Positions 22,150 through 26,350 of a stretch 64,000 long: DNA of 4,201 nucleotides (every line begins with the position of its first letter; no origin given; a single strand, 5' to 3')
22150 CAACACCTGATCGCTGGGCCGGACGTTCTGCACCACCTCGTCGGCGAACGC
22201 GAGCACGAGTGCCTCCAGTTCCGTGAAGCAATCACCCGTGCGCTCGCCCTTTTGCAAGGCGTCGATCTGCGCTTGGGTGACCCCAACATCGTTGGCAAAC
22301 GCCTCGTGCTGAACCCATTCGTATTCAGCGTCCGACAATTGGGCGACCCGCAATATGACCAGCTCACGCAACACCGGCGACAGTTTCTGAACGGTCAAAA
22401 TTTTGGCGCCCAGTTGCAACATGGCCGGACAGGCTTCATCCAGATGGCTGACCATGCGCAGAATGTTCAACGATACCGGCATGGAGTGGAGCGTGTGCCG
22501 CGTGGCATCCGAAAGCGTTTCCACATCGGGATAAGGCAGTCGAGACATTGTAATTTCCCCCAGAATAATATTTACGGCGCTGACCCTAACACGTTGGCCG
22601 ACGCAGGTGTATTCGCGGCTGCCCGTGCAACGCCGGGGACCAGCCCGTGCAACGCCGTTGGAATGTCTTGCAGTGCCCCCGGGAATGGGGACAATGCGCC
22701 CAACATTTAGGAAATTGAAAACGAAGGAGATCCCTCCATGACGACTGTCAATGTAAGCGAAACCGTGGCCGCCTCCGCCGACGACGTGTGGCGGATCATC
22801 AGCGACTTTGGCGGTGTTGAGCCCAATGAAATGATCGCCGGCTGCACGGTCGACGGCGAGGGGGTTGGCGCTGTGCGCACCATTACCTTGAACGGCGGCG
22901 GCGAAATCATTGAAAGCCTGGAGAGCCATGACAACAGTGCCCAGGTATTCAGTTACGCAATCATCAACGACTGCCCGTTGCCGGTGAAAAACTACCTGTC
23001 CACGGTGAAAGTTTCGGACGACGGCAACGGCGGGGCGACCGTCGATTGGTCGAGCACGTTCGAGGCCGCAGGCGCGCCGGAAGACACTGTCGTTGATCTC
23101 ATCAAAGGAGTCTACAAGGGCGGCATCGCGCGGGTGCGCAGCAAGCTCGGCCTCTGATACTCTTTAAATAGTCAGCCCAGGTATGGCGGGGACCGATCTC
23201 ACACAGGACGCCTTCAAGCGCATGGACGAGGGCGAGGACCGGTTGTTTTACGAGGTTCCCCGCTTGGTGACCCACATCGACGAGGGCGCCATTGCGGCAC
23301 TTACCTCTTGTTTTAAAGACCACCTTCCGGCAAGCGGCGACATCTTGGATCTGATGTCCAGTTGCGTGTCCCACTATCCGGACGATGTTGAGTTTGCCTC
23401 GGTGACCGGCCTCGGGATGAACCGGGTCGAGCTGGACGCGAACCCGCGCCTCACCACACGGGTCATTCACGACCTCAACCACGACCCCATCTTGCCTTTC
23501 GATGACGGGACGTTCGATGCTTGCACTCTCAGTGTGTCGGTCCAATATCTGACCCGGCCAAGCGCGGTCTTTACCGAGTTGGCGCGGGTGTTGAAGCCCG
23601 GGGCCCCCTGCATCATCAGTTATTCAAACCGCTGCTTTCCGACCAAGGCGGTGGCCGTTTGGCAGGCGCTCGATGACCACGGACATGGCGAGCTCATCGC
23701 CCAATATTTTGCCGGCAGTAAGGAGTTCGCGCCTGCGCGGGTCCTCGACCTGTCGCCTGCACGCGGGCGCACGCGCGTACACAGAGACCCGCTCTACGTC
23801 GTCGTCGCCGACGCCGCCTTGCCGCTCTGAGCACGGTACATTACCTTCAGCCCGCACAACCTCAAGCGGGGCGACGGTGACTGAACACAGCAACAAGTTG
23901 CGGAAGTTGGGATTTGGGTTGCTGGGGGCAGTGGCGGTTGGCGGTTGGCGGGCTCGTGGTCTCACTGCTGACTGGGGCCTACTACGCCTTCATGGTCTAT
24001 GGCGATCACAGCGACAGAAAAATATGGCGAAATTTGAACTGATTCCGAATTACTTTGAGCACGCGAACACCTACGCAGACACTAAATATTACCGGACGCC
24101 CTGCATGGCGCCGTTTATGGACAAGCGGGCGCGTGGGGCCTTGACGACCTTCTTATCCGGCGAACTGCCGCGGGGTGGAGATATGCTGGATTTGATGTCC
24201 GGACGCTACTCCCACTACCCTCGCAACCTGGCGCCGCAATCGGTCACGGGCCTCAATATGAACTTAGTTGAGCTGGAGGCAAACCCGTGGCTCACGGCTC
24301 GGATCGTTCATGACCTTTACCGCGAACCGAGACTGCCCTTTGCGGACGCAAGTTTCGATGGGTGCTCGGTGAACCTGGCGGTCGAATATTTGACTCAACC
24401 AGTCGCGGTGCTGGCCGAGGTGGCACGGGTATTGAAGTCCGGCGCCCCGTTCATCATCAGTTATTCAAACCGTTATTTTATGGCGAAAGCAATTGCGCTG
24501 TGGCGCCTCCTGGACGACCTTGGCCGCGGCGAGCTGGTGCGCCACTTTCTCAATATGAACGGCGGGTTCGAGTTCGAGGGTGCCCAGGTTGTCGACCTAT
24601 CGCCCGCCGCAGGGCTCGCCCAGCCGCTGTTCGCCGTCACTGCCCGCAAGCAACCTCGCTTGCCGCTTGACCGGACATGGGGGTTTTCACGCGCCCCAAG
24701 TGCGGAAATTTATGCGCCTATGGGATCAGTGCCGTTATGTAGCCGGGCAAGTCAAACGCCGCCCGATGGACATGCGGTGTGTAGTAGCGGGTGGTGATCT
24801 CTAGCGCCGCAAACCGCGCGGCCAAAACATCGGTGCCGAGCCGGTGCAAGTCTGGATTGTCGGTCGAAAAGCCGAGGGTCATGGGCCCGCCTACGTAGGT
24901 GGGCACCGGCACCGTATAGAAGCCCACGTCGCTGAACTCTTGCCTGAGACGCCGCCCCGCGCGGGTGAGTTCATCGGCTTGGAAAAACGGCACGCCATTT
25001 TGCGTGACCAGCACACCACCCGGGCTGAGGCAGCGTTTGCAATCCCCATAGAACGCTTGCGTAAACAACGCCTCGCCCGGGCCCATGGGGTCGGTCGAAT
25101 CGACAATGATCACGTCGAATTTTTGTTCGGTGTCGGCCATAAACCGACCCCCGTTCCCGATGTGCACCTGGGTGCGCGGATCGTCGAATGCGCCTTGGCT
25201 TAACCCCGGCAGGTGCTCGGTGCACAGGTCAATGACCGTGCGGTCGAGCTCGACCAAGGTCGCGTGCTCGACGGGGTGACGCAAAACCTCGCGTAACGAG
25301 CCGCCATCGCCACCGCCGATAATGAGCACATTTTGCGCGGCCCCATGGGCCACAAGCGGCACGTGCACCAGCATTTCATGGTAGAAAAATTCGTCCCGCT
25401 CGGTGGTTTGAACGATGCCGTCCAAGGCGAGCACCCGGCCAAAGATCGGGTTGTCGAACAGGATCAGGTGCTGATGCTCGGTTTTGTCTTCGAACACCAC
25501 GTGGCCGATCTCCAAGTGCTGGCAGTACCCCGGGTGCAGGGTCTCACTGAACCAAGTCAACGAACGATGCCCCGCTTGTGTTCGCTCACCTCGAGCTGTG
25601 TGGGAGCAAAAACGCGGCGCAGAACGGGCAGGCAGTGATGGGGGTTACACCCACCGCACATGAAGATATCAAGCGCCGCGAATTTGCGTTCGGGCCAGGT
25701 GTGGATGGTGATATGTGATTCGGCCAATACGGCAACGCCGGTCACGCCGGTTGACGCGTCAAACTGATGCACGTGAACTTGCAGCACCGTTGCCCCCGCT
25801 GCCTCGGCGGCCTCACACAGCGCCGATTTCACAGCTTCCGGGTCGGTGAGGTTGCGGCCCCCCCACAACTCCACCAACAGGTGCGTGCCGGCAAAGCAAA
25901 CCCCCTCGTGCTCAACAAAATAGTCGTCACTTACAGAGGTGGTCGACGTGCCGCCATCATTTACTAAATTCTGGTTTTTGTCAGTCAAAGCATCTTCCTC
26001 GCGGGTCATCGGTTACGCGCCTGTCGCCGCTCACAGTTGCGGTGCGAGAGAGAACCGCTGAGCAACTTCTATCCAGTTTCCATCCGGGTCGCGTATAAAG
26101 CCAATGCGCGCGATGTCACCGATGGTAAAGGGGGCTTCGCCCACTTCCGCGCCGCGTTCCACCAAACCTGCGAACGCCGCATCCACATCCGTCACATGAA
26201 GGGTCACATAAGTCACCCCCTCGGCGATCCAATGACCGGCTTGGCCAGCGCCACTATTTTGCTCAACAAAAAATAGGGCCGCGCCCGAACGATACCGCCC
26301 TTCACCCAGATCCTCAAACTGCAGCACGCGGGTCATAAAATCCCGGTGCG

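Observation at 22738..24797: Tandem duplicated methyltransferase-fold genes with a degenerate SAM motif I, flanked by an SRPBCC gene and the speH-speE polyamine operon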

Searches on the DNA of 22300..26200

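Call 69: search_rna_families(source=window, start=22300, end=26200, threshold=evalue, max_evalue=1)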
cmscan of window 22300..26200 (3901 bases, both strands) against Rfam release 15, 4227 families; matches with E-value up to 1: 0.
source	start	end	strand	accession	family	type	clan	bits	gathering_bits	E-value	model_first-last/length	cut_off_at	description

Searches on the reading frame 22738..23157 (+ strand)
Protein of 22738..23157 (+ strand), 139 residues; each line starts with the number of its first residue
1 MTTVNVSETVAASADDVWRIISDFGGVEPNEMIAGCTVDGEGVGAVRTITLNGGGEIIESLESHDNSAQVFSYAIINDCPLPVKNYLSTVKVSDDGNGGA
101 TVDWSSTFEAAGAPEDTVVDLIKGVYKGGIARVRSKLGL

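Call 5: search_protein_families(library=pfam, proteins=[window:22738-23157:+], max_evalue=0.01)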
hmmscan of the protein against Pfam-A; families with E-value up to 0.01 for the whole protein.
window:22738-23157:+ (139 aa): 1 family
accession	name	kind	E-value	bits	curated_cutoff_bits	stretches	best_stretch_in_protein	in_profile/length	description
PF10604.15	Polyketide_cyc2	-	4.1e-23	82.7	27.4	1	1-137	1-141/142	Polyketide cyclase / dehydrase and lipid transport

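Call 6: search_protein_families(library=ncbifam, proteins=[window:22738-23157:+], max_evalue=0.01)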
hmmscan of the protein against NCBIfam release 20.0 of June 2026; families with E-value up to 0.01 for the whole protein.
window:22738-23157:+ (139 aa): 1 family
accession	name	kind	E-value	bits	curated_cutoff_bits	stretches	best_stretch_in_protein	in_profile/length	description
NF047960.1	TA_Rv0910_toxin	equivalog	0.0089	16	100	0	1-26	1-26/141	type II toxin-antitoxin system Rv0910 family toxin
